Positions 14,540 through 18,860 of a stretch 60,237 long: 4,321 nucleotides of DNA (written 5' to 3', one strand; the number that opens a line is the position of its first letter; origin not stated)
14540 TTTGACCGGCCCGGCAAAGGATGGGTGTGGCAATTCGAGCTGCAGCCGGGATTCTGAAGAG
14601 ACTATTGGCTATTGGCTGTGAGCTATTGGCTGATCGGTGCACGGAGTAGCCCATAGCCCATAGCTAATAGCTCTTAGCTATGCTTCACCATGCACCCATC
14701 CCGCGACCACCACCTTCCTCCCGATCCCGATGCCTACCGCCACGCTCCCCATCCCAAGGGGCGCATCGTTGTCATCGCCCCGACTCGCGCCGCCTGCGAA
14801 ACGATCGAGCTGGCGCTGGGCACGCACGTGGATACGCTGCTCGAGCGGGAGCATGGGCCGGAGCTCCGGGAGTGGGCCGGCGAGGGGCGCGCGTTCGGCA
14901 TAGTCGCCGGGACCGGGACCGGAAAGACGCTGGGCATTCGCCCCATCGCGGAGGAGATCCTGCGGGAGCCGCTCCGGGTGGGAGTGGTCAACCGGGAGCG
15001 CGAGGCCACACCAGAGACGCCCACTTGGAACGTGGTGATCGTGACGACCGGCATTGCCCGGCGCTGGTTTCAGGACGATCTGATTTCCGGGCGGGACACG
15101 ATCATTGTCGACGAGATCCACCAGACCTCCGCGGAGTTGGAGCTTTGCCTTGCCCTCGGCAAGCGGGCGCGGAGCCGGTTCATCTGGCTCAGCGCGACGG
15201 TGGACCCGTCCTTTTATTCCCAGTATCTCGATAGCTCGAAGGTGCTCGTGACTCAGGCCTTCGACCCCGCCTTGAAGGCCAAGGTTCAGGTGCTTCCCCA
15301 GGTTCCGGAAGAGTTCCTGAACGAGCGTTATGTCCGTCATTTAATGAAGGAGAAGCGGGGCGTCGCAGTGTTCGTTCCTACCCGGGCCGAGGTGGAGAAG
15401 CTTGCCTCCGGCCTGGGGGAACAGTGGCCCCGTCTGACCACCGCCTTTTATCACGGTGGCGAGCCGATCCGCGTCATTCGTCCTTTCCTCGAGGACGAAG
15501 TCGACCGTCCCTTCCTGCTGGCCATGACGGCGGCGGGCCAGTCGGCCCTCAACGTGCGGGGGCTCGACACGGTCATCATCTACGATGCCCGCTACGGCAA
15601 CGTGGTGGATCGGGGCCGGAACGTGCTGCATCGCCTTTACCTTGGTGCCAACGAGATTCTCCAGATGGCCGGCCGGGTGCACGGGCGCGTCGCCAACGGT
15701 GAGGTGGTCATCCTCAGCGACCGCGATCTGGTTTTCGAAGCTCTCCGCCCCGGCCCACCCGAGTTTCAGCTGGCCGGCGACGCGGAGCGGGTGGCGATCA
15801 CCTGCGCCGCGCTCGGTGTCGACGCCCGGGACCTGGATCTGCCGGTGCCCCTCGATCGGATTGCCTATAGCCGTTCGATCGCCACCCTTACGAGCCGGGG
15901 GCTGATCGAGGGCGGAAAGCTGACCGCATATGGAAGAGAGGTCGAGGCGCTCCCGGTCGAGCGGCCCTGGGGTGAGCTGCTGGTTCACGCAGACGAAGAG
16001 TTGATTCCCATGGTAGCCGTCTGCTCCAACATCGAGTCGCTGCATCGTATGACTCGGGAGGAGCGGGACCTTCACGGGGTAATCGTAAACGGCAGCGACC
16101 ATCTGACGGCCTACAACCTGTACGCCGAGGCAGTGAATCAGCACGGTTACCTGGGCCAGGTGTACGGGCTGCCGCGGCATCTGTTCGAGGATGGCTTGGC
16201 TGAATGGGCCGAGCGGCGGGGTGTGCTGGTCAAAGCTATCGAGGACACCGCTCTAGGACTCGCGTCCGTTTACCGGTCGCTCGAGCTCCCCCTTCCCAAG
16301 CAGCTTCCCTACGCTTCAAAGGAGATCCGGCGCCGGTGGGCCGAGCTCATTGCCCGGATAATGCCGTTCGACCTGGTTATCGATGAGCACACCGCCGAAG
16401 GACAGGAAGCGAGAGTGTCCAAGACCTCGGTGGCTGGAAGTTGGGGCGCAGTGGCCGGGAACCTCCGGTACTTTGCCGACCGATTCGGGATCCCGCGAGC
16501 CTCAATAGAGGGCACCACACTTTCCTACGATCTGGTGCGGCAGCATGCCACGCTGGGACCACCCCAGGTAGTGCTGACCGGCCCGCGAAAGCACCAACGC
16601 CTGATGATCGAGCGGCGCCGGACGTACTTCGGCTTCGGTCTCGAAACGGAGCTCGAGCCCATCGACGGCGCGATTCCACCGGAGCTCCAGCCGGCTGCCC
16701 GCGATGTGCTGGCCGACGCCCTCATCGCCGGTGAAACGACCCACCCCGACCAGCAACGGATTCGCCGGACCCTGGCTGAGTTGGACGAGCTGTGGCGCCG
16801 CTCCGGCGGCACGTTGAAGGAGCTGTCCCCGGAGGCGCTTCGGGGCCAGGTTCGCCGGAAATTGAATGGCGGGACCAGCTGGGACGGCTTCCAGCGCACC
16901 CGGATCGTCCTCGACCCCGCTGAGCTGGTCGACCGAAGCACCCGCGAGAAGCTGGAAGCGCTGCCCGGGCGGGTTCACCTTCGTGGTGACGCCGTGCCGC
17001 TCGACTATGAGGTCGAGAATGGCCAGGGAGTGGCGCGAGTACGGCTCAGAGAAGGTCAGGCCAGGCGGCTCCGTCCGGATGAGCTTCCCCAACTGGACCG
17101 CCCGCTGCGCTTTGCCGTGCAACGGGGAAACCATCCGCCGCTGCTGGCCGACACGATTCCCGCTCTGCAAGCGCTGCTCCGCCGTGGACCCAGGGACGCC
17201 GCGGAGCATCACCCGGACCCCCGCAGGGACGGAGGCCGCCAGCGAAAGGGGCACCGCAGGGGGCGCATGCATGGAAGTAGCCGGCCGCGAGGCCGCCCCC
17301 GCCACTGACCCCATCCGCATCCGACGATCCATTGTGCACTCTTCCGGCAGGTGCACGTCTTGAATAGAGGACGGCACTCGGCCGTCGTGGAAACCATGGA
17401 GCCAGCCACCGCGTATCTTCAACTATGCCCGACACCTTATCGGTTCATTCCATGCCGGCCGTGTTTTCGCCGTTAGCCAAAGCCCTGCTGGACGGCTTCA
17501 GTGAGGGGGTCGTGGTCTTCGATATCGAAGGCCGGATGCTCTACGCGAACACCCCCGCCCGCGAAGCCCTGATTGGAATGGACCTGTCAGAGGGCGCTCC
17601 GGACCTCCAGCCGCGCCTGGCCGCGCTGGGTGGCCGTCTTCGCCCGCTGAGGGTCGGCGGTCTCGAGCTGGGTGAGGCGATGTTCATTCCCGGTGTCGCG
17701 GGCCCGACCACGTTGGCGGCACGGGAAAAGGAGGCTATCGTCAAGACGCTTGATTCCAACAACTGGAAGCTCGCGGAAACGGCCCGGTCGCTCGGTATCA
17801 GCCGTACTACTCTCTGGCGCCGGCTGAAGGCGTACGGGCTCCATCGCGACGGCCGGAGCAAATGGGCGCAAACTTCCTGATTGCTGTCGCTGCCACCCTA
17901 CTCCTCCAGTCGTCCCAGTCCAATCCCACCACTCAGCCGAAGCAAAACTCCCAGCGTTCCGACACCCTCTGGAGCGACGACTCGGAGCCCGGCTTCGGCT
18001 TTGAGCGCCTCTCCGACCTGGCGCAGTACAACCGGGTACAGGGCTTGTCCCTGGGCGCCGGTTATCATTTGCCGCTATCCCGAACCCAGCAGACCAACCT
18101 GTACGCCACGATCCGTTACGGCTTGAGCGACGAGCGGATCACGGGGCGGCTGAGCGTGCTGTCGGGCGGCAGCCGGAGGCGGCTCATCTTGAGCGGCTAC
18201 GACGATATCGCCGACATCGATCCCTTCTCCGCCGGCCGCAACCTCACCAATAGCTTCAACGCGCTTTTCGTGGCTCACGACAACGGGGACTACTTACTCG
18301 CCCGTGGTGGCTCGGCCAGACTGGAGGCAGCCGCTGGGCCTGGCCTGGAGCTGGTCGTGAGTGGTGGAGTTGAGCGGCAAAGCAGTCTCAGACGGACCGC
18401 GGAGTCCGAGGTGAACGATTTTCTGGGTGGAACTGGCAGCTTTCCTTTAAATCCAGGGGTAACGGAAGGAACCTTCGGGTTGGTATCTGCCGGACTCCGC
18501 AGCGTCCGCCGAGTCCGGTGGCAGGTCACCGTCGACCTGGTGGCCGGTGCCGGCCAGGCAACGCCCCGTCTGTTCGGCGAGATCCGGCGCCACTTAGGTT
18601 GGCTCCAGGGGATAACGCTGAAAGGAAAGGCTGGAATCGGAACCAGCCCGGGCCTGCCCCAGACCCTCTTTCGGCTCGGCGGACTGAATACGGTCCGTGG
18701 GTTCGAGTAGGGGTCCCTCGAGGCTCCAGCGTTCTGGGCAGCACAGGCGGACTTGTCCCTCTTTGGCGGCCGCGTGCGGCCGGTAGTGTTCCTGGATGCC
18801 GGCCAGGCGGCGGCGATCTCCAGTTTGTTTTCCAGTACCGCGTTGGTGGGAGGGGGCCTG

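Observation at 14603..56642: Dense family of 7-/8-nt tandem-repeat arrays, mostly as inverted array pairs at gene borders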

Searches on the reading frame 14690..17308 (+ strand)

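Call 10: search_protein_families(library=pfam, proteins=[window:14690-17308:+])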
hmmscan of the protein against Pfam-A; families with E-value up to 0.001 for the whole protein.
window:14690-17308:+ (872 aa): 2 families
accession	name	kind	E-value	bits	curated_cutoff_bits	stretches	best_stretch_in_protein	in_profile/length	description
PF00270.35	DEAD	-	8.7e-06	26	26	0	113-172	95-161/167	DEAD/DEAH box helicase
PF00271.37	Helicase_C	-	1.5e-05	25.6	23.5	1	217-331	8-107/110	Helicase conserved C-terminal domain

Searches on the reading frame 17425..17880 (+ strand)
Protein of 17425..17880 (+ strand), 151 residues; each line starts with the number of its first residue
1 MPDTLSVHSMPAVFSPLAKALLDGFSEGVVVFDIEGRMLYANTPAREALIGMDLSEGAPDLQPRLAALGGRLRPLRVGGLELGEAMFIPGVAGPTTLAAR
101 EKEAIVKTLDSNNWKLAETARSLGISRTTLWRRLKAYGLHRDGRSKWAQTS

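Call 61: search_protein_families(library=pfam, proteins=[window:17425-17880:+], max_evalue=0.001)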
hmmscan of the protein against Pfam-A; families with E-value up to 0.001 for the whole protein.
window:17425-17880:+ (151 aa): 3 families
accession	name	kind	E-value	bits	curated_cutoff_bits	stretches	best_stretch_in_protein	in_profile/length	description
PF02954.25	HTH_8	-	2e-13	50.2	22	1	97-137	2-42/42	Bacterial regulatory protein, Fis family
PF13384.12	HTH_23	-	0.00012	22.2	24.6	1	100-137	5-41/50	Homeodomain-like domain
PF18024.7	HTH_50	-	0.00096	19.2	27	0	119-139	29-49/50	Helix-turn-helix domain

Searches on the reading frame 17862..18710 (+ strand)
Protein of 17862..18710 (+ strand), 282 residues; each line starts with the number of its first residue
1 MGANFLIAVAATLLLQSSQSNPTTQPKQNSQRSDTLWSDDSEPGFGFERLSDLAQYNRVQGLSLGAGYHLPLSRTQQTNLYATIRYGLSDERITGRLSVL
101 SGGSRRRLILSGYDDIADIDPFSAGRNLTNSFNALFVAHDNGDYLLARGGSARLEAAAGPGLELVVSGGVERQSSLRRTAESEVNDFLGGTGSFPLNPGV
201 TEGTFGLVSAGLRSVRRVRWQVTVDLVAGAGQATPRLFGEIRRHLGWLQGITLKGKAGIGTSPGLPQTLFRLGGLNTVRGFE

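Call 61: search_protein_families(library=pfam, proteins=[window:17862-18710:+], max_evalue=0.001)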
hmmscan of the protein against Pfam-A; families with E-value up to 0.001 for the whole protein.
window:17862-18710:+ (282 aa): 1 family
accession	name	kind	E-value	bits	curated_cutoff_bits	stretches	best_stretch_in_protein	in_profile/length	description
PF18939.6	DUF5686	-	7e-08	31.8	39.2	1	44-183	325-469/669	Family of unknown function (DUF5686)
